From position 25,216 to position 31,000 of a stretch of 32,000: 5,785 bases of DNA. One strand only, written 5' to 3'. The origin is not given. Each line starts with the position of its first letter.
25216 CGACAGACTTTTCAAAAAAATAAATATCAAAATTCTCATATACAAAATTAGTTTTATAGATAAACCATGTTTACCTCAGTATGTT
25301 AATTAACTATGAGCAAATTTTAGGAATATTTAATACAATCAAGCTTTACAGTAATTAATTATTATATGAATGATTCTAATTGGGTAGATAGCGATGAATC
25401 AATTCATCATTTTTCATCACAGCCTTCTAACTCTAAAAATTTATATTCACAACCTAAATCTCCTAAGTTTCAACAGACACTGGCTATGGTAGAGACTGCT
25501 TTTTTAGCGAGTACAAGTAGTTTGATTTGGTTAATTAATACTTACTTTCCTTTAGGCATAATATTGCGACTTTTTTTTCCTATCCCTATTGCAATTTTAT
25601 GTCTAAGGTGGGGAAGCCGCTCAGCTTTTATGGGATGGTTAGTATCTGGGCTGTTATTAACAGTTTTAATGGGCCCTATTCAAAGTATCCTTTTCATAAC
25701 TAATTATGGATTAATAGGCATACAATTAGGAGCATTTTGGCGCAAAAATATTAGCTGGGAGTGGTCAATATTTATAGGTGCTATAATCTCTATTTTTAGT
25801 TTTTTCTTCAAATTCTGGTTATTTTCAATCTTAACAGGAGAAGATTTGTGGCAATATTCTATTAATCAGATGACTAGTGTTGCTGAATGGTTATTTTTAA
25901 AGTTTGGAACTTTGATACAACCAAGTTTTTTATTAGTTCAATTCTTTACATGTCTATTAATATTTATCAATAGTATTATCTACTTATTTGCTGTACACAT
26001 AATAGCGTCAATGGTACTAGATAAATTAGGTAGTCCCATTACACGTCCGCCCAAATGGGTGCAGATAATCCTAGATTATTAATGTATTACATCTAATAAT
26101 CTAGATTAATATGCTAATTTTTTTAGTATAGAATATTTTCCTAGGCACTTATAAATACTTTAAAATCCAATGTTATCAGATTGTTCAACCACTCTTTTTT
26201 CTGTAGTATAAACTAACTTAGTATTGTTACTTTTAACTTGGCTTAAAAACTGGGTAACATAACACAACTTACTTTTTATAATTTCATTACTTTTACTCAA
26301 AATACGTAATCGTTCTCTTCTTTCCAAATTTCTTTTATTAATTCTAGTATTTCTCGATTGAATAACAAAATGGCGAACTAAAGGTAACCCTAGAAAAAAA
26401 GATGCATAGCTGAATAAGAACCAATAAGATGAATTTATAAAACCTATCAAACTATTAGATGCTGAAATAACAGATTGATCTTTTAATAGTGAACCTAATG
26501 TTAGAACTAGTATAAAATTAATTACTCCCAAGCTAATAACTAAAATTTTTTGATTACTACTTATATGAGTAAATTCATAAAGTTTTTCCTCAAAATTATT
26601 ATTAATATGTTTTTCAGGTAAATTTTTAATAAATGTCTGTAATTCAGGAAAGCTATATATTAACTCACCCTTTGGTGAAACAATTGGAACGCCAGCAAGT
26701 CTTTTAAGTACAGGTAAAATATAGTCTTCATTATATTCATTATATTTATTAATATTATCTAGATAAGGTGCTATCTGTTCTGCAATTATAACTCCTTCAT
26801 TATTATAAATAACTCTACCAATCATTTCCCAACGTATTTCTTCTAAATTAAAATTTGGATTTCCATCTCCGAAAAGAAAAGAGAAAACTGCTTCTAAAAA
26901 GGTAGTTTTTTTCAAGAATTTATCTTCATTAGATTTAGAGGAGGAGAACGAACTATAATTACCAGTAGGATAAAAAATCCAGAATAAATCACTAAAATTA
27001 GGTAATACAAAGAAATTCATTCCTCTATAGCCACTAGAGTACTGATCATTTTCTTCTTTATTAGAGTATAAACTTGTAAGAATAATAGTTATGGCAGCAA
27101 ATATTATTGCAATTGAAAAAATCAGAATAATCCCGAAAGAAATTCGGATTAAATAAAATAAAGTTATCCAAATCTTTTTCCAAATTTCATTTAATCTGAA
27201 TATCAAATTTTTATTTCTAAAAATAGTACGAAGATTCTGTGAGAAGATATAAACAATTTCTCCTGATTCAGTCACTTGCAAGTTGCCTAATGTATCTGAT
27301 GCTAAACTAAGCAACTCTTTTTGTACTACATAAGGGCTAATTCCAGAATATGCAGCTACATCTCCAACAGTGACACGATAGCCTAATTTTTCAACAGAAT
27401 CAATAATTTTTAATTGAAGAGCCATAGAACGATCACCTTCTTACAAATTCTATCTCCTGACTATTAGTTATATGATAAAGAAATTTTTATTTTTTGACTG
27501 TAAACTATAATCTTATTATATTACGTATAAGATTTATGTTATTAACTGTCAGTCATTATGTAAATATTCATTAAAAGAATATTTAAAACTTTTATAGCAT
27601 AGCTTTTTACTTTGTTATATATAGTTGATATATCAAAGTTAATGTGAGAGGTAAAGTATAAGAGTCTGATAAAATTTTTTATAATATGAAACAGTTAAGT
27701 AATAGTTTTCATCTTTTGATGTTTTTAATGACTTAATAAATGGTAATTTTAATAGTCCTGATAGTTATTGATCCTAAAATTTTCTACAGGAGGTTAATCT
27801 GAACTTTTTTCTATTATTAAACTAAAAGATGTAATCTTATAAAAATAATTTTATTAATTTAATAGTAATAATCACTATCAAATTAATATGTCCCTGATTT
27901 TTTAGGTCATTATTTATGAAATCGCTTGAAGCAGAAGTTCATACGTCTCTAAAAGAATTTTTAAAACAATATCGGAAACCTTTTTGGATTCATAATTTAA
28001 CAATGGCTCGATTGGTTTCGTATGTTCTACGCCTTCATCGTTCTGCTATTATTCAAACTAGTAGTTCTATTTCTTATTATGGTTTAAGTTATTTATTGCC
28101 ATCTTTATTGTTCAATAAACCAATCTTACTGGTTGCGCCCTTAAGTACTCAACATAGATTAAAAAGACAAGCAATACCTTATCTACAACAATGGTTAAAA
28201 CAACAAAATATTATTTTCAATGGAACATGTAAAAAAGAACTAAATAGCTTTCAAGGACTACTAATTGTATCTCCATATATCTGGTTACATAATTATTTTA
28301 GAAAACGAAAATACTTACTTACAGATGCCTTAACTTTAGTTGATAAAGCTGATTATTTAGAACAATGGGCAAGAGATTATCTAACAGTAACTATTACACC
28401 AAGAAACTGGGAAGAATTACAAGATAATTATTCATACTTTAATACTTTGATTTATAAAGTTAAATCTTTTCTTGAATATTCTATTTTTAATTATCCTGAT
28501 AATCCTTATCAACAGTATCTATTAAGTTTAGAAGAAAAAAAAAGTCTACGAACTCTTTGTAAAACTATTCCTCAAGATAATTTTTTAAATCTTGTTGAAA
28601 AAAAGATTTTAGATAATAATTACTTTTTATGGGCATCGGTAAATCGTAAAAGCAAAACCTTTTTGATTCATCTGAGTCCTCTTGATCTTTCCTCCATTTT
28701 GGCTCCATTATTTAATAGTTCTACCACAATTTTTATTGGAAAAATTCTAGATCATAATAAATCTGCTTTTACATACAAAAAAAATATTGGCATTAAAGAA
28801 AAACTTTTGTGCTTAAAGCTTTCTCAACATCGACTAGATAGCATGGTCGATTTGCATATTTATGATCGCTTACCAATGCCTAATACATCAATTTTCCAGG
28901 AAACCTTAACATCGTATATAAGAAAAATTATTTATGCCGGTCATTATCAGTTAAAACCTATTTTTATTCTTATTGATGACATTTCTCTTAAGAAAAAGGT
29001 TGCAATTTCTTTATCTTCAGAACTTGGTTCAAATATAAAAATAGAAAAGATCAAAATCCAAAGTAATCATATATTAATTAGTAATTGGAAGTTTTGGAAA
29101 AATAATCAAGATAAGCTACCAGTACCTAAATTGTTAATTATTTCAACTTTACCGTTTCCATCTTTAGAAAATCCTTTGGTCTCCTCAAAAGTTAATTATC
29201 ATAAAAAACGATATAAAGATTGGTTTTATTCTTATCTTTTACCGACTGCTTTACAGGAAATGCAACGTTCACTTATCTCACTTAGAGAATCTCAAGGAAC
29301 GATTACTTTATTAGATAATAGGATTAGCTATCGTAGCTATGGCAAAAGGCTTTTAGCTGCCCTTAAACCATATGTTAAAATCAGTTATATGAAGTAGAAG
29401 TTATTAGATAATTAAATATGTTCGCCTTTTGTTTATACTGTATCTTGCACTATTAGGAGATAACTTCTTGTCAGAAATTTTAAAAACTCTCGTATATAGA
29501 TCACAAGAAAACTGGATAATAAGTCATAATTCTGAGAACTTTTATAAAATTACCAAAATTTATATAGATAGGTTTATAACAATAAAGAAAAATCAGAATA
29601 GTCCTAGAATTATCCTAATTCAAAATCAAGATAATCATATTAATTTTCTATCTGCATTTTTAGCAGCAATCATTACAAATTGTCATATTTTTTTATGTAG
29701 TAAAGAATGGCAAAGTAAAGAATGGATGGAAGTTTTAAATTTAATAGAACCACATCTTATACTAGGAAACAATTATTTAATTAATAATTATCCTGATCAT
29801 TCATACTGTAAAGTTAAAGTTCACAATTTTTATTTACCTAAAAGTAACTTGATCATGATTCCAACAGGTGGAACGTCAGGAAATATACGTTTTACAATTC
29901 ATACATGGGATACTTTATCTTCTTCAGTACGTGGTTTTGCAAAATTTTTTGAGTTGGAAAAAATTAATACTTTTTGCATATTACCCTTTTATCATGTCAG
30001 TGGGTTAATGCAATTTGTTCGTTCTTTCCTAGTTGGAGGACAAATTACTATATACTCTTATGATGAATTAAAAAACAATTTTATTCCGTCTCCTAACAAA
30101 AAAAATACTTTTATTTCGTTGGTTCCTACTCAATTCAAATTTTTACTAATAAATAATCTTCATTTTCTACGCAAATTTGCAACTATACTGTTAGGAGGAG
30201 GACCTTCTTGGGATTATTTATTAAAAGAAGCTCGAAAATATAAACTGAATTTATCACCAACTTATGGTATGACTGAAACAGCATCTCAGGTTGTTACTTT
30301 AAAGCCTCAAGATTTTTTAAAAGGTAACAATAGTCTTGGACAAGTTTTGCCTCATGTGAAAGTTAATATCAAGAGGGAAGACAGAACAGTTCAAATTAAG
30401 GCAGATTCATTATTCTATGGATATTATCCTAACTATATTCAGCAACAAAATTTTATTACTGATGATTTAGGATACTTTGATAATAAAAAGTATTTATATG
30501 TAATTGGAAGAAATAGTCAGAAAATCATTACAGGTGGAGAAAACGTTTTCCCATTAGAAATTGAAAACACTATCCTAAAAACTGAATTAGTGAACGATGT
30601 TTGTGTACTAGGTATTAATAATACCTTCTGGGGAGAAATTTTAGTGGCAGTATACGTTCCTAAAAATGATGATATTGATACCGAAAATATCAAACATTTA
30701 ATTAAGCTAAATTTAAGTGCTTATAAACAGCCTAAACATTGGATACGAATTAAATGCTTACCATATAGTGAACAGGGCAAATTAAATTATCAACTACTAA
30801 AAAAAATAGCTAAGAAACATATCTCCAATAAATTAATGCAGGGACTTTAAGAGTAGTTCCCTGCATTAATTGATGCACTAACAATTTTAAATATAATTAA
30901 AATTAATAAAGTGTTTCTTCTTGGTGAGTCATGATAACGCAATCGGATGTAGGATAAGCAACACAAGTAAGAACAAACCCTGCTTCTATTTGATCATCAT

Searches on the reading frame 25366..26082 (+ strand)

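Call 15: search_protein_families(library=pfam, proteins=[window:25366-26082:+])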
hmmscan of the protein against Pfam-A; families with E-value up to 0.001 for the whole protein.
window:25366-26082:+ (238 aa): 1 family
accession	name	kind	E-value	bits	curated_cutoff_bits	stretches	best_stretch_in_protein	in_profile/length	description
PF09991.14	DUF2232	-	1.6e-21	77.2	27.8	1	52-233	4-199/290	Predicted membrane protein (DUF2232)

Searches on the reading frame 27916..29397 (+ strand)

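Call 15: search_protein_families(library=pfam, proteins=[window:27916-29397:+])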
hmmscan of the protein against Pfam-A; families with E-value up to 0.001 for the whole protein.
window:27916-29397:+ (493 aa): 1 family
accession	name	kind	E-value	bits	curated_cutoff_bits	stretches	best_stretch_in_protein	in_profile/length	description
PF13307.12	Helicase_C_2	-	4.2e-08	33.8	25.3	1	405-485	86-169/170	Helicase C-terminal domain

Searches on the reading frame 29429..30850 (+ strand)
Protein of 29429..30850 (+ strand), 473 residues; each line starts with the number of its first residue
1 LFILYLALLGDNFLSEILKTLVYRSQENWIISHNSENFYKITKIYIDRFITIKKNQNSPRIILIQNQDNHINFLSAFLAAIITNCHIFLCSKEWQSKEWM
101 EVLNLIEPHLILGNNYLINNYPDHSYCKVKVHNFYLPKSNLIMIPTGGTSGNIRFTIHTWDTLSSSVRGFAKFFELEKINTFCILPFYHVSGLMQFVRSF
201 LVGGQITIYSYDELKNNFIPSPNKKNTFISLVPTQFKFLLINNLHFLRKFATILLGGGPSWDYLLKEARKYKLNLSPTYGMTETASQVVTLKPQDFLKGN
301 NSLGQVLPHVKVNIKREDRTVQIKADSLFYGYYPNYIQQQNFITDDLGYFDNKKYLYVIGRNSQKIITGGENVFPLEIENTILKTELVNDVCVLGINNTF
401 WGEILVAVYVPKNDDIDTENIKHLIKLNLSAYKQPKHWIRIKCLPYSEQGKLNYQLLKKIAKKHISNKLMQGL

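Call 15: search_protein_families(library=pfam, proteins=[window:29429-30850:+])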
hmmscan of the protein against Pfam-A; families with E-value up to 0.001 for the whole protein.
window:29429-30850:+ (473 aa): 2 families
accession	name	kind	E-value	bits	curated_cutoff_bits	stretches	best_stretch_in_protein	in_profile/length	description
PF00501.34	AMP-binding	-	2.5e-16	59.9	29.9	1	137-318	161-359/384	AMP-binding enzyme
PF13193.12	AMP-binding_C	-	4.6e-10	40.7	24.5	1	377-451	1-76/76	AMP-binding enzyme C-terminal domain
